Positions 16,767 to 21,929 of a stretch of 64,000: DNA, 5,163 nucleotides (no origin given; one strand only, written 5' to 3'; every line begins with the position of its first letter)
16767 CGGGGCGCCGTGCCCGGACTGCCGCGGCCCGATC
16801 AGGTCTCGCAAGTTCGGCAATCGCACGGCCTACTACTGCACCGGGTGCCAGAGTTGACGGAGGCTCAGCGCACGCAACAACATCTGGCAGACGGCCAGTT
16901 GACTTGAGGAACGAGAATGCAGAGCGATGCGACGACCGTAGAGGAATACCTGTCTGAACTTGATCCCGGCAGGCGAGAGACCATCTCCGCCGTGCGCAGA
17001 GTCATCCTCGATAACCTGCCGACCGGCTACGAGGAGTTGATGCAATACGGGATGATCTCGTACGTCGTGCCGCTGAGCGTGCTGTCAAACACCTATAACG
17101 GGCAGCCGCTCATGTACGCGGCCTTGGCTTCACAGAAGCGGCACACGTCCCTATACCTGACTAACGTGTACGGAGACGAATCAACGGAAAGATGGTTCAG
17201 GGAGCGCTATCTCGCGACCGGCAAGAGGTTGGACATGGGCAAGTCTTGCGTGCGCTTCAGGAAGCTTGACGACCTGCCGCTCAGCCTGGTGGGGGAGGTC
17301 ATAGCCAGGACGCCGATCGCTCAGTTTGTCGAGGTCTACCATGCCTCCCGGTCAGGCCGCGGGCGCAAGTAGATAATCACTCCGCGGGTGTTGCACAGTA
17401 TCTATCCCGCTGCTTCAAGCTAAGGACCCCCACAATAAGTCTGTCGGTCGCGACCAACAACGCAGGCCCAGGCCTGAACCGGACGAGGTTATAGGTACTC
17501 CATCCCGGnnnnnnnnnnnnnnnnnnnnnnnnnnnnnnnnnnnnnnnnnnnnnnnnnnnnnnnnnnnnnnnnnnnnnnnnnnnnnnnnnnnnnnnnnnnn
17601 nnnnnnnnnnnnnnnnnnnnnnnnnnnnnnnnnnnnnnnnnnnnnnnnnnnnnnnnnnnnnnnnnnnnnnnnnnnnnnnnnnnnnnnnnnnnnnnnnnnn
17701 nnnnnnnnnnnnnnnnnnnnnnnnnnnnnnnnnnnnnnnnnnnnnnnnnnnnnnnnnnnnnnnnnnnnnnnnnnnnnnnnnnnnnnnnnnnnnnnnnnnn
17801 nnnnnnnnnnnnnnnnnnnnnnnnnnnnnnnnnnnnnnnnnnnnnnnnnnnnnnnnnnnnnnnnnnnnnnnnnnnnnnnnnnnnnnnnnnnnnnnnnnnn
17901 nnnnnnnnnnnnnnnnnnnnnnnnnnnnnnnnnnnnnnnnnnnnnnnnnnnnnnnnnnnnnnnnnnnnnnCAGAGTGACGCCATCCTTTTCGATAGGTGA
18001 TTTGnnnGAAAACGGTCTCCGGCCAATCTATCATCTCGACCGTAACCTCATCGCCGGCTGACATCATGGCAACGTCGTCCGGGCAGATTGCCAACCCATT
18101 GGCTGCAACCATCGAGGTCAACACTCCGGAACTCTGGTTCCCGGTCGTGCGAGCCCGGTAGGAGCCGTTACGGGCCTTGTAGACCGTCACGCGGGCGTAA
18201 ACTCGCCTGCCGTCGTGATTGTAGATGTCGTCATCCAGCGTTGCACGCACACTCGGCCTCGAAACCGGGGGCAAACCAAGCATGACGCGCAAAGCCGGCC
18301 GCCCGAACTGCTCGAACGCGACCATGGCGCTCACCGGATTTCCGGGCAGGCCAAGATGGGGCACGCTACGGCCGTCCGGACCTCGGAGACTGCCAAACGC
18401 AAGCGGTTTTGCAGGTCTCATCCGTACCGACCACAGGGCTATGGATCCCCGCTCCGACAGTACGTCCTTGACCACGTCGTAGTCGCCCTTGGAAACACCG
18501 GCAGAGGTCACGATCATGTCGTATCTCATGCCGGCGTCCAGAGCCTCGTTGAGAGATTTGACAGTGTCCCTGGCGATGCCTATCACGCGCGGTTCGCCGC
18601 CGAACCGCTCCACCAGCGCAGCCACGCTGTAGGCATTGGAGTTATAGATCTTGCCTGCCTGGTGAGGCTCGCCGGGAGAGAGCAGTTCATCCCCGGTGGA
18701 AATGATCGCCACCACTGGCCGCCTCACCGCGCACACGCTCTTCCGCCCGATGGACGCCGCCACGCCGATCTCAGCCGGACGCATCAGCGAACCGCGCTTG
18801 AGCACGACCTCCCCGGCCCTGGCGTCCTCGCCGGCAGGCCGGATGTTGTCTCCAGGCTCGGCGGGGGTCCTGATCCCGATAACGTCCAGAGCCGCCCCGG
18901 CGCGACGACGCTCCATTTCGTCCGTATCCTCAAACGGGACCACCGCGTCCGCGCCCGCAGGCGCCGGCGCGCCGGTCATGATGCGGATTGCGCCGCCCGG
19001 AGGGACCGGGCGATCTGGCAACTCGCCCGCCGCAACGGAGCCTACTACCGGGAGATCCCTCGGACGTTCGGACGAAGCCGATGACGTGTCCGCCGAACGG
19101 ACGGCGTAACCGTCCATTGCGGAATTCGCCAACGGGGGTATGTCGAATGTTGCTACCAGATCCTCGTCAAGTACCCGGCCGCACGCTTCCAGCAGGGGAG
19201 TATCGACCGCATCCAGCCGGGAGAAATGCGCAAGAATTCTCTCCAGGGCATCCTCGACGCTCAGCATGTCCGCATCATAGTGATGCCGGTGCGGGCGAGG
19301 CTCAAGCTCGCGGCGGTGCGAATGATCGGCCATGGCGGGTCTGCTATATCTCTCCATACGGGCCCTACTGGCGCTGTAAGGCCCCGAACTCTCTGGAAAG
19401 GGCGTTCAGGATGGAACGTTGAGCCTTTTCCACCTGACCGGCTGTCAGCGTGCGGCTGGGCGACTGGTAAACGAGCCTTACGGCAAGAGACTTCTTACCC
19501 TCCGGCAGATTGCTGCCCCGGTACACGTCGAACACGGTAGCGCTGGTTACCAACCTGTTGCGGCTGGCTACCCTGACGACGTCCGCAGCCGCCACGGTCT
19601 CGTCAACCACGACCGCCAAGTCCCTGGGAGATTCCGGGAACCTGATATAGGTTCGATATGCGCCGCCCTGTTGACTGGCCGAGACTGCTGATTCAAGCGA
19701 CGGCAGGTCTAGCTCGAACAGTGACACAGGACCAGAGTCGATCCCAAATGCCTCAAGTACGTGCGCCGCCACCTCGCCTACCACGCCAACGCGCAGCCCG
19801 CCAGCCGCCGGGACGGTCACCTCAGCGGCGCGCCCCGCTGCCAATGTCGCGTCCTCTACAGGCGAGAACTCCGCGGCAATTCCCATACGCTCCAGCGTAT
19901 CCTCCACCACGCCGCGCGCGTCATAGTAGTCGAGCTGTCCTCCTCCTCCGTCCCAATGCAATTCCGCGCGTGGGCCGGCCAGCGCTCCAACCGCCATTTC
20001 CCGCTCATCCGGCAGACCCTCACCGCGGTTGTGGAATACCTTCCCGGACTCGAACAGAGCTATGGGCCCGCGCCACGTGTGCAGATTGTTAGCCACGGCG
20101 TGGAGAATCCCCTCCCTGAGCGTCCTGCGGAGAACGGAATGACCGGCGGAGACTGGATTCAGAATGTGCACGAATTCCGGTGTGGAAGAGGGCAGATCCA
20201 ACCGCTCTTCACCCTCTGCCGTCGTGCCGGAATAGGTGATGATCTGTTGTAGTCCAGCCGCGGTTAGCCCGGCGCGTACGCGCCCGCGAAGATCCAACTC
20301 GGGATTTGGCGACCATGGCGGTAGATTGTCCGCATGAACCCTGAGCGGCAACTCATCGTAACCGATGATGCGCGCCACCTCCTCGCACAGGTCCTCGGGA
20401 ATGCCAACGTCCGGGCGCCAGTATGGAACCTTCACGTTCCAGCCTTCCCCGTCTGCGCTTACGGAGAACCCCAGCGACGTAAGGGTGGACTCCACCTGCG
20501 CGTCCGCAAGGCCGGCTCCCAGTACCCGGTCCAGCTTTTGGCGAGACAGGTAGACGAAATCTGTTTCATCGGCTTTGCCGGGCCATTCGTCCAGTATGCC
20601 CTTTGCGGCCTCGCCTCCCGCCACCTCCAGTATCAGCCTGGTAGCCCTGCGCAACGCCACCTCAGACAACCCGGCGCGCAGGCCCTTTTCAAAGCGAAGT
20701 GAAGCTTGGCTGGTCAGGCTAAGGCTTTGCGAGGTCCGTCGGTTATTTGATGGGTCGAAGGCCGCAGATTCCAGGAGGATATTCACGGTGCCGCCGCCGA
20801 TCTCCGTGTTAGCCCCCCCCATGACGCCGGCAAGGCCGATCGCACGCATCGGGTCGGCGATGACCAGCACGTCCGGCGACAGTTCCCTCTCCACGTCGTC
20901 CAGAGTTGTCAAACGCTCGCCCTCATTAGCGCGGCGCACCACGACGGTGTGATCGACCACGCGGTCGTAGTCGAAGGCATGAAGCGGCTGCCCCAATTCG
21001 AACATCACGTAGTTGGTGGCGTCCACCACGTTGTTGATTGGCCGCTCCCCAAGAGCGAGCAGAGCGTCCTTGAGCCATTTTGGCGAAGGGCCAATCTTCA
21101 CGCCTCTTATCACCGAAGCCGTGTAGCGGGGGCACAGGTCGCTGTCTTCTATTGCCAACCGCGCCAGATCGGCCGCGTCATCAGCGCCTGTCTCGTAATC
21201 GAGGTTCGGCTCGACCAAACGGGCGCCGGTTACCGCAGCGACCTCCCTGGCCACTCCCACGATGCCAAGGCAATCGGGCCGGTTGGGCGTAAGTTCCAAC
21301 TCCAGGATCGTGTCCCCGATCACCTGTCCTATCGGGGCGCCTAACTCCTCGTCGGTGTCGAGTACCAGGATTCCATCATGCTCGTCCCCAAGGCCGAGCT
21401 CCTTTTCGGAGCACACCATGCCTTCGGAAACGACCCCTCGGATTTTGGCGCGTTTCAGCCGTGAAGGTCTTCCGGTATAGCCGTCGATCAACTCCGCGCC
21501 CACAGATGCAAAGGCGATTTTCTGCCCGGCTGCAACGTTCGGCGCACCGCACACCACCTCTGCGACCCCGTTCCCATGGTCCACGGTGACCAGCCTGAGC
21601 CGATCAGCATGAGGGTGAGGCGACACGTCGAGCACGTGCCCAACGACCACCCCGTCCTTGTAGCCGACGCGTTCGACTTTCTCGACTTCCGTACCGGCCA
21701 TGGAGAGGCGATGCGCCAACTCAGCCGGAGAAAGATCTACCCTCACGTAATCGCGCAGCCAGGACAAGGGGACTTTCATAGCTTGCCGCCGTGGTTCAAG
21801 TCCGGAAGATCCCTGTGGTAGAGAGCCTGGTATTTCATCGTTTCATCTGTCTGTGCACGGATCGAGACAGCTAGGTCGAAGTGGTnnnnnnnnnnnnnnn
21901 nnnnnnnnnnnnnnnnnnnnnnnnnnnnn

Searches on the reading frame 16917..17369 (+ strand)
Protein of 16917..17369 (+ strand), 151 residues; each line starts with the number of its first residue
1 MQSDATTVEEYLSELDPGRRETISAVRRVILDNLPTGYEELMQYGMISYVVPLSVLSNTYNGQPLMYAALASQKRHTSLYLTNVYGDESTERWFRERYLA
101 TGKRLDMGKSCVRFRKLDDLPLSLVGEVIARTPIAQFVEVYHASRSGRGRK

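Call 45: search_protein_families(library=pfam, proteins=[window:16917-17369:+], max_evalue=0.00001)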
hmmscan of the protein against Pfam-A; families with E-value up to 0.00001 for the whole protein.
window:16917-17369:+ (151 aa): 1 family
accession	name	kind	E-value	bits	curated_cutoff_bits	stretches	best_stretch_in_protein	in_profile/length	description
PF08818.16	DUF1801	-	5.6e-14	52.8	27.2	1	19-130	1-82/85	Domain of unknown function (DU1801)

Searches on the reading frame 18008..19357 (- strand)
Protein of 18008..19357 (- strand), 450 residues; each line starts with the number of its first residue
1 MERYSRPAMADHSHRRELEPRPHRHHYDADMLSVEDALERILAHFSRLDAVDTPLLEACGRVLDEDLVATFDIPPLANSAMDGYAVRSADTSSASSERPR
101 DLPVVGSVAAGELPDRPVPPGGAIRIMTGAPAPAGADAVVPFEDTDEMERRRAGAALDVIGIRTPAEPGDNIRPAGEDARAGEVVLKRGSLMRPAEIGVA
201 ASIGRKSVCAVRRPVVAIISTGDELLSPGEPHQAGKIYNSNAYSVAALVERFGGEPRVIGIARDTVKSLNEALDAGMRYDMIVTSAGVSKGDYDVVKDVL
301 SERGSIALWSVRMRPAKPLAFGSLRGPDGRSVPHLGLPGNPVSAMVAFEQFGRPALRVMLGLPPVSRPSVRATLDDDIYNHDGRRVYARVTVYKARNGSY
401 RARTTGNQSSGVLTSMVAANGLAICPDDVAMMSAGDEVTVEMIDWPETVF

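Call 45: search_protein_families(library=pfam, proteins=[window:18008-19357:-], max_evalue=0.00001)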
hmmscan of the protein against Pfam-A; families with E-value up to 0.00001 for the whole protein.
window:18008-19357:- (450 aa): 3 families
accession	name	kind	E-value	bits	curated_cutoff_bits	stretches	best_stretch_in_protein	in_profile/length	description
PF03453.22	MoeA_N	-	1.9e-50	171.1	30.8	1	32-204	1-160/160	MoeA N-terminal region (domain I and II)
PF00994.29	MoCF_biosynth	-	5.3e-28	98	26.6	1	217-357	1-143/144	Probable molybdopterin binding domain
PF03454.20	MoeA_C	-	8.9e-16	58.3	22.1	1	371-441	1-70/72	MoeA C-terminal region (domain IV)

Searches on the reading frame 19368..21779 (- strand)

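Call 45: search_protein_families(library=pfam, proteins=[window:19368-21779:-], max_evalue=0.00001)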
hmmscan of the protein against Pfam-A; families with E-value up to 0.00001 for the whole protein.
window:19368-21779:- (804 aa): 5 families
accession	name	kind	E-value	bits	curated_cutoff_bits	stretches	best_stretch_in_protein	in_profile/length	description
PF03483.22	B3_4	-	6.6e-63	211.9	29.3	1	216-388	2-174/174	B3/4 domain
PF17759.6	tRNA_synthFbeta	-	4.1e-44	151.1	22.4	1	490-692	14-214/214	Phenylalanyl tRNA synthetase beta chain CLM domain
PF03147.19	FDX-ACB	-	1.6e-25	89.8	31.1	1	713-803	2-94/94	Ferredoxin-fold anticodon binding domain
PF03484.21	B5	-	1.5e-21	76.8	28.6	1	411-474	3-67/67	tRNA synthetase B5 domain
PF01588.26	tRNA_bind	-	1.4e-17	64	27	1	44-148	1-95/96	Putative tRNA binding domain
